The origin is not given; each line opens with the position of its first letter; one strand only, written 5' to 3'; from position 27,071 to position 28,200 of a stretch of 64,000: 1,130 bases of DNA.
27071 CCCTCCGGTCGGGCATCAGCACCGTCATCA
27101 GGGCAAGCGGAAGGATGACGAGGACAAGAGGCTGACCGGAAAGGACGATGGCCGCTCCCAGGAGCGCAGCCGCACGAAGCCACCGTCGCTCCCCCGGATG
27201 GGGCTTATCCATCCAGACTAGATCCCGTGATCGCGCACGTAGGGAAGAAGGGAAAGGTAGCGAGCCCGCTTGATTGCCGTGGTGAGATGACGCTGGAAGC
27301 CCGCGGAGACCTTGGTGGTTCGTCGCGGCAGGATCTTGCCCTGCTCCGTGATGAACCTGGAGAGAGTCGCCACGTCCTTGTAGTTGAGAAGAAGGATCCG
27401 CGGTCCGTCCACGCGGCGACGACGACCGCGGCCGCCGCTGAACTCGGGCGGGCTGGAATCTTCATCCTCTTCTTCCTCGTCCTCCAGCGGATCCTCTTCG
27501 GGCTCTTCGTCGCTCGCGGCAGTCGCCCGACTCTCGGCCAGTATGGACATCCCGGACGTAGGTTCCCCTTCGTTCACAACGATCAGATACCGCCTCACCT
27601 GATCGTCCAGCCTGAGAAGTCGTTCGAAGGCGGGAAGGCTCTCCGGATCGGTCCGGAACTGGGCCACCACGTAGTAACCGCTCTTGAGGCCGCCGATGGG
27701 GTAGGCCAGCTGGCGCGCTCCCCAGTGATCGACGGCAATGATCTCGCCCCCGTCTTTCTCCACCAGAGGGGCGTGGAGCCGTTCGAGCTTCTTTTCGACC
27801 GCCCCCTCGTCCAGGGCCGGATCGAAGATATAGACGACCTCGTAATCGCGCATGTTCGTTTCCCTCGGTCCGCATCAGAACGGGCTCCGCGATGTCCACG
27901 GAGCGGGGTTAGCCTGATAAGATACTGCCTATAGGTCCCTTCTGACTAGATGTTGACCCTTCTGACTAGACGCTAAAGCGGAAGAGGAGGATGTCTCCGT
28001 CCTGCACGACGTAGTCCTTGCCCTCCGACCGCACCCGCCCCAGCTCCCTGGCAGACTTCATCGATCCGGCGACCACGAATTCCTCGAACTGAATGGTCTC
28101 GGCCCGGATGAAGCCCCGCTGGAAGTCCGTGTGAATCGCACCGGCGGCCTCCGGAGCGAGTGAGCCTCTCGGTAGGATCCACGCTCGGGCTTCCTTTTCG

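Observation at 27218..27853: In-frame fusion of ribosomal proteins S6 and S18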

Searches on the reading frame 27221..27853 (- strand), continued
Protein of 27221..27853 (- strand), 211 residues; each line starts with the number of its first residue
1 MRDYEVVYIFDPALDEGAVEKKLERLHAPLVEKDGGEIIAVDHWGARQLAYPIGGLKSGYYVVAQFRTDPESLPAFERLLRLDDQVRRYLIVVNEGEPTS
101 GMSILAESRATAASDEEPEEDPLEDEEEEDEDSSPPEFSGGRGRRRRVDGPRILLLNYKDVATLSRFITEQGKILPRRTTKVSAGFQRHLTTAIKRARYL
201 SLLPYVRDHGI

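Call 55: find_encoding_contigs(protein=P0305, flank=3000, max_places=2)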
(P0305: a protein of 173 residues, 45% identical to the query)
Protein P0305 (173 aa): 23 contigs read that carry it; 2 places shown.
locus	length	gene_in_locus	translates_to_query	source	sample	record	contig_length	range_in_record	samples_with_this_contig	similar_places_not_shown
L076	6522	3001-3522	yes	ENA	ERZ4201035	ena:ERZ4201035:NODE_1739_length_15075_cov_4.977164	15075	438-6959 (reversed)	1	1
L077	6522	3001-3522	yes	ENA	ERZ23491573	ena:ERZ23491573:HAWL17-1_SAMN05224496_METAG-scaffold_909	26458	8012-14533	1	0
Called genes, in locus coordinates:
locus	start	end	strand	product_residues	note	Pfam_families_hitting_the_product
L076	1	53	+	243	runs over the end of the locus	PF08032:SpoU_sub_bind, PF00588:SpoU_methylase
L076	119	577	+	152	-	-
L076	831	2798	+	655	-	-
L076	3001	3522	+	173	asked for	PF01250:Ribosomal_S6, PF01084:Ribosomal_S18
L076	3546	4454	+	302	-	-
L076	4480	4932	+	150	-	PF01281:Ribosomal_L9_N, PF03948:Ribosomal_L9_C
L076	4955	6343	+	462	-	PF00772:DnaB, PF03796:DnaB_C, PF06745:ATPase (weak), PF13481:AAA_25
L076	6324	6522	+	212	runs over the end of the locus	?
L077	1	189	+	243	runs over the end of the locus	PF08032:SpoU_sub_bind, PF00588:SpoU_methylase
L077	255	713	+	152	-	-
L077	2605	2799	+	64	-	-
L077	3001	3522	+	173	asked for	PF01250:Ribosomal_S6, PF01084:Ribosomal_S18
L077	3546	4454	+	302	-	-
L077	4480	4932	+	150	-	PF01281:Ribosomal_L9_N, PF03948:Ribosomal_L9_C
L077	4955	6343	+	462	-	PF00772:DnaB, PF03796:DnaB_C, PF06745:ATPase (weak), PF13481:AAA_25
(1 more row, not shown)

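Call 56: find_encoding_contigs(protein=P0202, flank=3000, max_places=2)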
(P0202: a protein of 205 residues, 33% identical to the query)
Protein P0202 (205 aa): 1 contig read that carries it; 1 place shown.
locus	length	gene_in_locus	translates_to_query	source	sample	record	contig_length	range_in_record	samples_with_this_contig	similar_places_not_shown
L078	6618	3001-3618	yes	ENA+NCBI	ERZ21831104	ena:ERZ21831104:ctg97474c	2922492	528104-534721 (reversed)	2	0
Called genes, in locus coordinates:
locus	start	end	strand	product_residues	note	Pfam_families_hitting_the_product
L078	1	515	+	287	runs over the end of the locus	PF00288:GHMP_kinases_N, PF08544:GHMP_kinases_C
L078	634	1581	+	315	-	PF13793:Pribosyltran_N, PF00156:Pribosyltran, PF14572:Pribosyl_synth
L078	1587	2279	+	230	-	-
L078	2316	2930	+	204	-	PF01195:Pept_tRNA_hydro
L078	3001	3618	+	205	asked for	PF01250:Ribosomal_S6, PF01084:Ribosomal_S18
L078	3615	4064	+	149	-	PF01281:Ribosomal_L9_N, PF03948:Ribosomal_L9_C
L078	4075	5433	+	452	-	PF00772:DnaB, PF13481:AAA_25, PF03796:DnaB_C, PF06745:ATPase (weak)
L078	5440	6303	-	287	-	PF11019:DUF2608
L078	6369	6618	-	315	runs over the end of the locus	PF01207:Dus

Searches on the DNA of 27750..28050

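Call 14: search_rna_families(source=window, start=27750, end=28050, threshold=evalue, max_evalue=10, show_alignments=3)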
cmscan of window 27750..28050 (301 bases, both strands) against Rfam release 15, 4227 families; matches with E-value up to 10: 1.
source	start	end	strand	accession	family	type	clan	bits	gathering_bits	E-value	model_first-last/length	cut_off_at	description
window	27816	27898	+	RF02463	Ms_AS-1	Gene; sRNA;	-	11.1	37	9.8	1-98/98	no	Mycobacterium sRNA Ms_AS-1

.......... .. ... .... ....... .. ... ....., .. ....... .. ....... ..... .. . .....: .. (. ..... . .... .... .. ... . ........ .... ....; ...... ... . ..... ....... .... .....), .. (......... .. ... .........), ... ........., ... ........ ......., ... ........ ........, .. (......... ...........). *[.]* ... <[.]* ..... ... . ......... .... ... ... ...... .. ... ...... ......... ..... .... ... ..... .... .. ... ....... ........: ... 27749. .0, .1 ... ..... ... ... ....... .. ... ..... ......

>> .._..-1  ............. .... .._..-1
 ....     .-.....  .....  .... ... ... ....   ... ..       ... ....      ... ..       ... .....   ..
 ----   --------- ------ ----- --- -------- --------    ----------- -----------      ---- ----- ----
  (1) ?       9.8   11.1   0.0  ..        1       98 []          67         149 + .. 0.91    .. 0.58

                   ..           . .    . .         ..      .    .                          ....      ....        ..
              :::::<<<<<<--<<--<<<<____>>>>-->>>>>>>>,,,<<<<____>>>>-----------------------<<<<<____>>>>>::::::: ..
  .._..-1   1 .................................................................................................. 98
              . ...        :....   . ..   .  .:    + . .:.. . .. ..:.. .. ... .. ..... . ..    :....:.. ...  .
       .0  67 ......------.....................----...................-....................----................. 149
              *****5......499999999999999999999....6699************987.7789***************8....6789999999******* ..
